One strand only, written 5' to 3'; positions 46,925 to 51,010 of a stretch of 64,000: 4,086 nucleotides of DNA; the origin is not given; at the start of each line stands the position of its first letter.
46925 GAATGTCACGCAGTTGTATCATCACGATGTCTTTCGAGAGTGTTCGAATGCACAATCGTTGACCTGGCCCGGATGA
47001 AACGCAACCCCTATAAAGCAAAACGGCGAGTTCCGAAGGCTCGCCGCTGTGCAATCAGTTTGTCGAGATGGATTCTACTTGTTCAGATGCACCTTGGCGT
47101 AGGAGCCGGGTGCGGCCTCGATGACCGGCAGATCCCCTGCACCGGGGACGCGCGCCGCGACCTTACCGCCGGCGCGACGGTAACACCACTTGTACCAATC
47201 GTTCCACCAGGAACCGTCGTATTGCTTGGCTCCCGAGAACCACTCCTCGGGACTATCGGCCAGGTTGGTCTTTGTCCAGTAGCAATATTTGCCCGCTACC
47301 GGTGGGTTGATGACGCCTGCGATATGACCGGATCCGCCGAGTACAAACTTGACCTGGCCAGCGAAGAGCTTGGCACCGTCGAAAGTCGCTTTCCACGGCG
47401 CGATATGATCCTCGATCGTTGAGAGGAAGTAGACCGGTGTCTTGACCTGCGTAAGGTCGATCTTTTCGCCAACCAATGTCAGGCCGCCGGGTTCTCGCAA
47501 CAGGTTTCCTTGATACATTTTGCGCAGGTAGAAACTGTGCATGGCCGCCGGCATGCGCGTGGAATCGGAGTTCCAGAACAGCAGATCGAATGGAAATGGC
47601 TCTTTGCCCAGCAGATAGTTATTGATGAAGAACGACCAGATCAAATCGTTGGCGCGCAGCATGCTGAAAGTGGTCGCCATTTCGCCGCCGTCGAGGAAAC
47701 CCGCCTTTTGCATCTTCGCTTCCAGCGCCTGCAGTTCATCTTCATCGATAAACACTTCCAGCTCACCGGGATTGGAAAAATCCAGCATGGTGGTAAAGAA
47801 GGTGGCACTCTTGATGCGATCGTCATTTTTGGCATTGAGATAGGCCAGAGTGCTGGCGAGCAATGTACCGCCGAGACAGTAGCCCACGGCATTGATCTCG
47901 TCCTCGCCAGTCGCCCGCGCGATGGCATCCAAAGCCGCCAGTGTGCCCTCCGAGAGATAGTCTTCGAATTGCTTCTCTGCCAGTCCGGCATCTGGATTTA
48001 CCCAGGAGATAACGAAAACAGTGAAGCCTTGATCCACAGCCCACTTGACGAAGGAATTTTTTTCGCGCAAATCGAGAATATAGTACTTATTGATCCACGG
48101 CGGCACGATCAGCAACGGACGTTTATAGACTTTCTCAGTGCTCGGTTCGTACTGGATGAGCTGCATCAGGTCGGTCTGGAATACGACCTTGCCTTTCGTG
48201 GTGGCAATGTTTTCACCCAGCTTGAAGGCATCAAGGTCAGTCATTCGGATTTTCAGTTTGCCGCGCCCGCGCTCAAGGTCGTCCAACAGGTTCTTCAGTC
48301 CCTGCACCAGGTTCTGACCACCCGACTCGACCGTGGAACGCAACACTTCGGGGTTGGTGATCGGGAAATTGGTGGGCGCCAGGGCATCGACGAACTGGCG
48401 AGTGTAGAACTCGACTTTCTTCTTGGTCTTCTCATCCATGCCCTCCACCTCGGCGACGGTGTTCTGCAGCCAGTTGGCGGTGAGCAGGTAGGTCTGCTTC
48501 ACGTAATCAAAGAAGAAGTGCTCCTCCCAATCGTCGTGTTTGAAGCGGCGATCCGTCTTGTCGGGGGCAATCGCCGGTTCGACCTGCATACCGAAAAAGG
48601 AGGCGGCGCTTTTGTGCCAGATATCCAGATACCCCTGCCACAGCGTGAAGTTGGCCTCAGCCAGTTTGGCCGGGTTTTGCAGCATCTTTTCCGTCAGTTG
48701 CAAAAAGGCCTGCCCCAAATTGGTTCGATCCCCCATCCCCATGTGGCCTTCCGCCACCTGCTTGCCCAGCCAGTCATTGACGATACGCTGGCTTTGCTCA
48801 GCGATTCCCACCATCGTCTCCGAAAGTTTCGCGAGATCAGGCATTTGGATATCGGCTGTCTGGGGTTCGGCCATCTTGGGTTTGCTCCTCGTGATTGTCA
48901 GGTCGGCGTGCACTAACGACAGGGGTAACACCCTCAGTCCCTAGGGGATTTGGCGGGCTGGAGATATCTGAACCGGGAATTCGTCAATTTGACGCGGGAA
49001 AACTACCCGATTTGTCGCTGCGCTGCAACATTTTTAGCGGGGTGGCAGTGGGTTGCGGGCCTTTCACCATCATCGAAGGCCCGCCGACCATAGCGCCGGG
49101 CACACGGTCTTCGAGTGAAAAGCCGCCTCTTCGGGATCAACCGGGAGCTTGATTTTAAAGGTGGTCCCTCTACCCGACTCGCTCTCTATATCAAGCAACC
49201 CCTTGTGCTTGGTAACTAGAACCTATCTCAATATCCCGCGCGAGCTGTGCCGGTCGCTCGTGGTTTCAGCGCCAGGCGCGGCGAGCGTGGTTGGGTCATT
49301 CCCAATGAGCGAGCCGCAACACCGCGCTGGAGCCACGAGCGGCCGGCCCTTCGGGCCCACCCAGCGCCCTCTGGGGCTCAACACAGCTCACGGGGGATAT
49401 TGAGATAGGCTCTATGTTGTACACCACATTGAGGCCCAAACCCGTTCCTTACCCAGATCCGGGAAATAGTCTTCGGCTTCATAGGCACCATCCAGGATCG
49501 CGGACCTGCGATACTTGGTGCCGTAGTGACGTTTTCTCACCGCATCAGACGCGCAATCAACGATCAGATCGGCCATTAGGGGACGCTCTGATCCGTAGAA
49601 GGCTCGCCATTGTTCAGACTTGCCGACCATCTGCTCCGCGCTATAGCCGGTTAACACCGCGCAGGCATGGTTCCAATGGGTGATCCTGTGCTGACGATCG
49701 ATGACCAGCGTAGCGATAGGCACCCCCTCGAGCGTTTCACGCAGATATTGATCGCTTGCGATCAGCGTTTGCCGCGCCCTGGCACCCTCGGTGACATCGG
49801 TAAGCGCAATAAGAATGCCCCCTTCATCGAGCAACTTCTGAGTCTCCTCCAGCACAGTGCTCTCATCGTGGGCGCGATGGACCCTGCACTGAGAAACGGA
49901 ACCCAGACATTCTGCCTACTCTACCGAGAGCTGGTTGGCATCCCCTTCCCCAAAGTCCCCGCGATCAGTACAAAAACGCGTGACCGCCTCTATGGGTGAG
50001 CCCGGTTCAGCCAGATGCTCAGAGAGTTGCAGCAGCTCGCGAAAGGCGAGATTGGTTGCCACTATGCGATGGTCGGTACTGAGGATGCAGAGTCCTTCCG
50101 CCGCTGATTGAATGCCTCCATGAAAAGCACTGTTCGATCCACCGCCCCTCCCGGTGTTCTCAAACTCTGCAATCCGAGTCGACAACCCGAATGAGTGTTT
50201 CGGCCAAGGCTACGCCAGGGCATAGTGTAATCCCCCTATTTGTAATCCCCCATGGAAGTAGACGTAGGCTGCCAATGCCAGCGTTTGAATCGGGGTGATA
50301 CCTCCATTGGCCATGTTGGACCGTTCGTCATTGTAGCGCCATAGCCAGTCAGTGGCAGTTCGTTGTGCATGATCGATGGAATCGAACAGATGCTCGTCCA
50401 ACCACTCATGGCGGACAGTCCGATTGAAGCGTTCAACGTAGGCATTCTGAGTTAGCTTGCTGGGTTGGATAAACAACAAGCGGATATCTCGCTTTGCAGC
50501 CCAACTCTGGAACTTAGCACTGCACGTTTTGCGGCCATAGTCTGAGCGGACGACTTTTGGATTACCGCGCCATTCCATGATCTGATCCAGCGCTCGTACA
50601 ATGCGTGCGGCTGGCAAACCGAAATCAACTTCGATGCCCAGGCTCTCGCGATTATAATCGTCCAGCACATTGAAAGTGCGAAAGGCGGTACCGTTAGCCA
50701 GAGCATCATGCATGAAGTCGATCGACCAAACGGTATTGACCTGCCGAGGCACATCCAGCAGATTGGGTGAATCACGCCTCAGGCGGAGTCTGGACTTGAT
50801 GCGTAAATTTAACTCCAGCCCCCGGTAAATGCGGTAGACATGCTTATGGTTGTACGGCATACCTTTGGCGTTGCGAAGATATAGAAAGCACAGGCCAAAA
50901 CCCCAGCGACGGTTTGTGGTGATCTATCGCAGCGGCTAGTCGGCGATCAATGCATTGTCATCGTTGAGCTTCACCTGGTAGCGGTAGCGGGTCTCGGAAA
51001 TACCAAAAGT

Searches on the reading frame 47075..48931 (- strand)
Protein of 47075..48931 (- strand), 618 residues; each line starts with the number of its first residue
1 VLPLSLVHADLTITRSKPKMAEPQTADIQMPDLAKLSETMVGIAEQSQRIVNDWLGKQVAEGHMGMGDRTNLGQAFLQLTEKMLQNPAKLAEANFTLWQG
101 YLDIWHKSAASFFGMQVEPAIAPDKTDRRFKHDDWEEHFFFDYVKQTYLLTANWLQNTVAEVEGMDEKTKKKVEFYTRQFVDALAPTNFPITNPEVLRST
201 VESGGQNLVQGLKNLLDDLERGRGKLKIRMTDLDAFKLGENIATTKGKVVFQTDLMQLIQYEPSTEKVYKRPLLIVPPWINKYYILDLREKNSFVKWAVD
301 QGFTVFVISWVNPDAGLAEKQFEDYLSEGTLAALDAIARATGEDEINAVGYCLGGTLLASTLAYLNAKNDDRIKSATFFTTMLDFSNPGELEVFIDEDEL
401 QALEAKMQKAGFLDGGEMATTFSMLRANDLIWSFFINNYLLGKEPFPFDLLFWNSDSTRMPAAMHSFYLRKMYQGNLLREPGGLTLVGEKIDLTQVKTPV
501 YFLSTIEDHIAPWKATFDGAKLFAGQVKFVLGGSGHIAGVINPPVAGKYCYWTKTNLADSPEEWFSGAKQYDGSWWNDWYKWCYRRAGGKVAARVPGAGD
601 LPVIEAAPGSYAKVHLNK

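Call 13: search_protein_families(library=pfam, max_evalue=0.00001, proteins=[window:47075-48931:-])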
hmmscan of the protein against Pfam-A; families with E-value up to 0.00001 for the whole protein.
window:47075-48931:- (618 aa): 2 families
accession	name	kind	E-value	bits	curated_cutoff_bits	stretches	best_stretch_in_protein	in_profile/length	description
PF07167.19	PhaC_N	-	7.7e-80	267.1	23.7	1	127-298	2-173/173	Poly-beta-hydroxybutyrate polymerase (PhaC) N-terminus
PF00561.26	Abhydrolase_1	-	1.1e-13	51.8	25.8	1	300-539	25-241/245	alpha/beta hydrolase fold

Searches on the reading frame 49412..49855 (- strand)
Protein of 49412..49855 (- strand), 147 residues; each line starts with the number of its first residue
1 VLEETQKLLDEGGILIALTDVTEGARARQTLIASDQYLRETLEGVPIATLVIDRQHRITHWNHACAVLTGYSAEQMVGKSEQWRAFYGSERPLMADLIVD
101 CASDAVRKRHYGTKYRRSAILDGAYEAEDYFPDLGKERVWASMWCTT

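Call 13: search_protein_families(library=pfam, max_evalue=0.00001, proteins=[window:49412-49855:-])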
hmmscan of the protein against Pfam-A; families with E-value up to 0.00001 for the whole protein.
window:49412-49855:- (147 aa): 2 families
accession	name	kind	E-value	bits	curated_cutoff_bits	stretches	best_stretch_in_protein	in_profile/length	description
PF00989.32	PAS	-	1.2e-09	38.6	22.6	1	38-111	3-75/113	PAS fold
PF13188.13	PAS_8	-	4.5e-06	26.8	21.8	1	37-78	2-40/65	PAS domain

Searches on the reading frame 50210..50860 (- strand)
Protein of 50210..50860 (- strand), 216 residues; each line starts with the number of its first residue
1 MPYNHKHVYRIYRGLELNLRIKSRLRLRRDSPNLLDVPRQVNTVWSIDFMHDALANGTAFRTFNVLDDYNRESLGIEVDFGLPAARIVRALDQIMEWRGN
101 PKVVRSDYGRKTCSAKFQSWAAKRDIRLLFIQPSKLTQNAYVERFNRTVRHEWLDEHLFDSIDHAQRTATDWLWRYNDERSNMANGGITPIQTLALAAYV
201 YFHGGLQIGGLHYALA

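Call 13: search_protein_families(library=pfam, max_evalue=0.00001, proteins=[window:50210-50860:-])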
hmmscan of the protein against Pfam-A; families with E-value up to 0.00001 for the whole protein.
window:50210-50860:- (216 aa): 2 families
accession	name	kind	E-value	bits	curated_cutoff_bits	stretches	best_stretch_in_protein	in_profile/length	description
PF13683.12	rve_3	-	5.3e-19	68.2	26.5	1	125-190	2-67/67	Integrase core domain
PF00665.32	rve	-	6e-17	62.2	32.6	1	39-133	2-99/102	Integrase core domain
